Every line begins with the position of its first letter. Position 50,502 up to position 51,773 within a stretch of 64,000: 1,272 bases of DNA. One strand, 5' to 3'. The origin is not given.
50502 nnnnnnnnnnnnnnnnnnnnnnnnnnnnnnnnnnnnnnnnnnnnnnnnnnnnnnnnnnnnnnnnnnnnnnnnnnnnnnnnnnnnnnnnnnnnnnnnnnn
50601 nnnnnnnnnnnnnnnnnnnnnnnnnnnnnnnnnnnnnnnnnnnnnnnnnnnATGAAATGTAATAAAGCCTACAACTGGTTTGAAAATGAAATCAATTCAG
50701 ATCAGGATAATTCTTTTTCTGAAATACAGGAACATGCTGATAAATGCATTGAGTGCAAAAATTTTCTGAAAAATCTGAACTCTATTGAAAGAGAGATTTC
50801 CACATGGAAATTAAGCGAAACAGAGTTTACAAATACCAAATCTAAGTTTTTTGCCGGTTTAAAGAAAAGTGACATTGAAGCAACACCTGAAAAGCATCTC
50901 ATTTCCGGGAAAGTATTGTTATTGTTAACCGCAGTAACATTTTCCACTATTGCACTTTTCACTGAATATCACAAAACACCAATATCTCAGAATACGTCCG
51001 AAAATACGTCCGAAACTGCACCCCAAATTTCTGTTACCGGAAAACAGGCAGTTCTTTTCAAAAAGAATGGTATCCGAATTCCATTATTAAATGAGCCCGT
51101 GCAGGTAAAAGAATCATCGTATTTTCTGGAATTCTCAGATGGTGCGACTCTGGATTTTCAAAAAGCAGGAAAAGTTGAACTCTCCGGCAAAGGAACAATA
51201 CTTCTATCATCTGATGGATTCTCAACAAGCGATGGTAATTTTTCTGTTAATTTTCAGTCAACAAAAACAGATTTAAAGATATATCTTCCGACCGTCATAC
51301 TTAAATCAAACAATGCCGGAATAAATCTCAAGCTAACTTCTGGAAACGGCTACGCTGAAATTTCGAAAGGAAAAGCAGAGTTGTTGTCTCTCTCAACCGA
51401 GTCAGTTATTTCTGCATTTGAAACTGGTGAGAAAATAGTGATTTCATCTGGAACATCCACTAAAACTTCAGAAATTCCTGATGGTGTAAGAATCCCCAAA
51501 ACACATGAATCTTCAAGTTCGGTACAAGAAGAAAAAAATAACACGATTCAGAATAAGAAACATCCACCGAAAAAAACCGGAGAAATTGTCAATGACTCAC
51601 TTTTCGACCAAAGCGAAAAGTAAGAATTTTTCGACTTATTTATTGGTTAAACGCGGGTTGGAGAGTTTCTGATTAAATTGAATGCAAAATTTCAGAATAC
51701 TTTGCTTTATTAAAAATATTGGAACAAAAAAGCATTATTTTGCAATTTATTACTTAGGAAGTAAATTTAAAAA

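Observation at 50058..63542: ECF sigma / anti-sigma pair with an apparent local regulon of secreted proteins sharing a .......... promoter motif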

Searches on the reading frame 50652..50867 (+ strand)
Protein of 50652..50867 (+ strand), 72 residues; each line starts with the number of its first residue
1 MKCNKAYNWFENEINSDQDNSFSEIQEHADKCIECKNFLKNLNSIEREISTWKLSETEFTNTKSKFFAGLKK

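Call 74: search_protein_families(library=pfam, proteins=[window:50652-50867:+], max_evalue=10)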
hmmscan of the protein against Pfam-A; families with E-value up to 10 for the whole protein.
seq(72 aa): 1 family
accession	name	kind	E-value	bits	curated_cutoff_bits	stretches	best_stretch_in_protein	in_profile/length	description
PF08050.18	Tet_res_leader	-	0.69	10.2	27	1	1-9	1-8/20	Tetracycline resistance leader peptide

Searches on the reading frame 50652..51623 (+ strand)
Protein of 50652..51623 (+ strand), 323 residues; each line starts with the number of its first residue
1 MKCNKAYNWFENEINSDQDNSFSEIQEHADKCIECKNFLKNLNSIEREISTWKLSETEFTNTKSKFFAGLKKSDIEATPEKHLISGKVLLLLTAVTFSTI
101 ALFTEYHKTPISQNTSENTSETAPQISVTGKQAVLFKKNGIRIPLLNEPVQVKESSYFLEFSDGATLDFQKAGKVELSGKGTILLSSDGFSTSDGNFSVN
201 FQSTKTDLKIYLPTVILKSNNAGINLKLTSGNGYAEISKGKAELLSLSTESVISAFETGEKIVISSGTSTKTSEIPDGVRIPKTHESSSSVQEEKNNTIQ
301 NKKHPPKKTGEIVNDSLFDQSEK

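Call 8: search_protein_families(library=pfam, proteins=[window:50652-51623:+], max_evalue=0.01)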
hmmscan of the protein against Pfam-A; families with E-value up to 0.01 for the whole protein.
window:50652-51623:+ (323 aa): 0 families

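Call 20: search_protein_families(library=ncbifam, proteins=[window:50652-51623:+], max_evalue=0.1)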
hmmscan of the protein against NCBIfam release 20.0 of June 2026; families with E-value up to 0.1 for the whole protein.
window:50652-51623:+ (323 aa): 0 families

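Call 43: search_solved_structures(query=window:50652-51623:+, max_evalue=10, show_alignments=2)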
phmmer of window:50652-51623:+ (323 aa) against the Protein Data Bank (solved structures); distinct sequences matched with E-value up to 10: 0.

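Call 54: search_protein_families(library=pfam, proteins=[window:50652-51623:+], max_evalue=5)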
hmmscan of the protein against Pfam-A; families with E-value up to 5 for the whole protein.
window:50652-51623:+ (323 aa): 0 families

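Call 56: predict_structure(protein=window:50652-51623:+)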
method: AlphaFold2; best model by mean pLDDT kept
length: 323 residues; sequences in the alignment: 1
mean_pLDDT: 36.4   pTM: 0.29
mean pLDDT of the five models: 36.4, 34.7, 32.1, 31.7, 29.0
residues with pLDDT >= 90: 0; 70-90: 0; 50-70: 38; < 50: 285
segments of 3 or more residues with pLDDT < 50: 1-8, 13-126, 137-141, 153-155, 170-174, 178-182, 186-323
pLDDT, mean of each block of 10 residues (from residue 1): 43 45 41 42 35 35 37 32 31 33 26 26 45 49 49 52 56 47 44 31 30 26 26 30 32 37 29 25 26 32 36 35 38
secondary structure, 60 per line:
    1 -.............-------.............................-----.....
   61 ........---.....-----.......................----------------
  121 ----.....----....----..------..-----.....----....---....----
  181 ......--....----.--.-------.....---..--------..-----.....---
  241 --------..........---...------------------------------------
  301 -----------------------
elements in order: H2-14 H22-50 H56-68 H72-76 H82-104 E125-129 E134-137 E157-161 E166-169 E173-176 E181-186 E189-192 E208-212 E233-237 H249-258 E262-264

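Call 71: list_cluster_members(proteins=[window:50652-51623:+, window:54330-57050:+, window:57019-57561:+, window:57558-58316:+, window:58352-58765:+, window:58797-59876:+, window:60080-60691:-, window:60992-61531:-, window:62517-63542:+, window:40150-40716:+])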
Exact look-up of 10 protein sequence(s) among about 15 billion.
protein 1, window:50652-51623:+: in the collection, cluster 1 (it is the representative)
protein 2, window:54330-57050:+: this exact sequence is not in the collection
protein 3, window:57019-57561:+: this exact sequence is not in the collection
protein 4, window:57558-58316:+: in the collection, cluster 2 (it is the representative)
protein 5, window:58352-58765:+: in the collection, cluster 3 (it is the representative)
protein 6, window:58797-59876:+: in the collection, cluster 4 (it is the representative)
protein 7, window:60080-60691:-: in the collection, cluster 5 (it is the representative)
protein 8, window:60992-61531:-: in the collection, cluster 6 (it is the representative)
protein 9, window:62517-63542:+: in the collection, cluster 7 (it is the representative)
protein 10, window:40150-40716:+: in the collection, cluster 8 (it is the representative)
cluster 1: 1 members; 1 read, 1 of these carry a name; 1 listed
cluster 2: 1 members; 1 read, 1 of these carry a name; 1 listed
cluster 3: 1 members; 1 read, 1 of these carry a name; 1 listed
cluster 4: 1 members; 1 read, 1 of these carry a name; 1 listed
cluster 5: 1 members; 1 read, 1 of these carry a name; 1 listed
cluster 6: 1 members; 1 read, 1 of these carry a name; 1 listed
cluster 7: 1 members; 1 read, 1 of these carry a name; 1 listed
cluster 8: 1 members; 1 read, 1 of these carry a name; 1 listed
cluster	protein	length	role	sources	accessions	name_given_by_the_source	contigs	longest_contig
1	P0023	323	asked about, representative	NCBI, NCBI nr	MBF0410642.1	MAG: hypothetical protein HQM10_25080 [Candidatus Riflebacteria bacterium] | hypothetical protein [Candidatus Riflebacteria bacterium]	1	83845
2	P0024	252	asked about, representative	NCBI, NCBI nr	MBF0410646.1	MAG: hypothetical protein HQM10_25100 [Candidatus Riflebacteria bacterium] | hypothetical protein [Candidatus Riflebacteria bacterium]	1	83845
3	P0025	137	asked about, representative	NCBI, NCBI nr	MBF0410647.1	MAG: hypothetical protein HQM10_25105 [Candidatus Riflebacteria bacterium] | hypothetical protein [Candidatus Riflebacteria bacterium]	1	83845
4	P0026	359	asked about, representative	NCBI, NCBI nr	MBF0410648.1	MAG: hypothetical protein HQM10_25110 [Candidatus Riflebacteria bacterium] | hypothetical protein [Candidatus Riflebacteria bacterium]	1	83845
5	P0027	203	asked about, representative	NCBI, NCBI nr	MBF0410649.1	MAG: hypothetical protein HQM10_25115 [Candidatus Riflebacteria bacterium] | hypothetical protein [Candidatus Riflebacteria bacterium]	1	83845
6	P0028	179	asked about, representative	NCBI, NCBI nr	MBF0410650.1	MAG: hypothetical protein HQM10_25120 [Candidatus Riflebacteria bacterium] | hypothetical protein [Candidatus Riflebacteria bacterium]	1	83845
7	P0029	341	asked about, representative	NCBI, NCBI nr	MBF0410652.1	MAG: hypothetical protein HQM10_25130 [Candidatus Riflebacteria bacterium] | hypothetical protein [Candidatus Riflebacteria bacterium]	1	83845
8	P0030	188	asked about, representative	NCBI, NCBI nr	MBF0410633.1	MAG: hypothetical protein HQM10_25035 [Candidatus Riflebacteria bacterium] | hypothetical protein [Candidatus Riflebacteria bacterium]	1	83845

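Call 72: find_homologous_proteins(query=window:50652-51623:+, max_evalue=0.01)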
Query window:50652-51623:+ (323 aa): 1 proteins with E <= 0.01 among 2166 candidates.
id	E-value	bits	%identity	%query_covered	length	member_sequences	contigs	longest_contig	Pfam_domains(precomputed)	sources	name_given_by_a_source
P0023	7.3e-203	690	100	100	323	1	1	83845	-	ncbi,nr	ncbi:MAG: hypothetical protein HQM10_25080 [Candidatus Riflebacteria bacterium]|nr:hypothetical prot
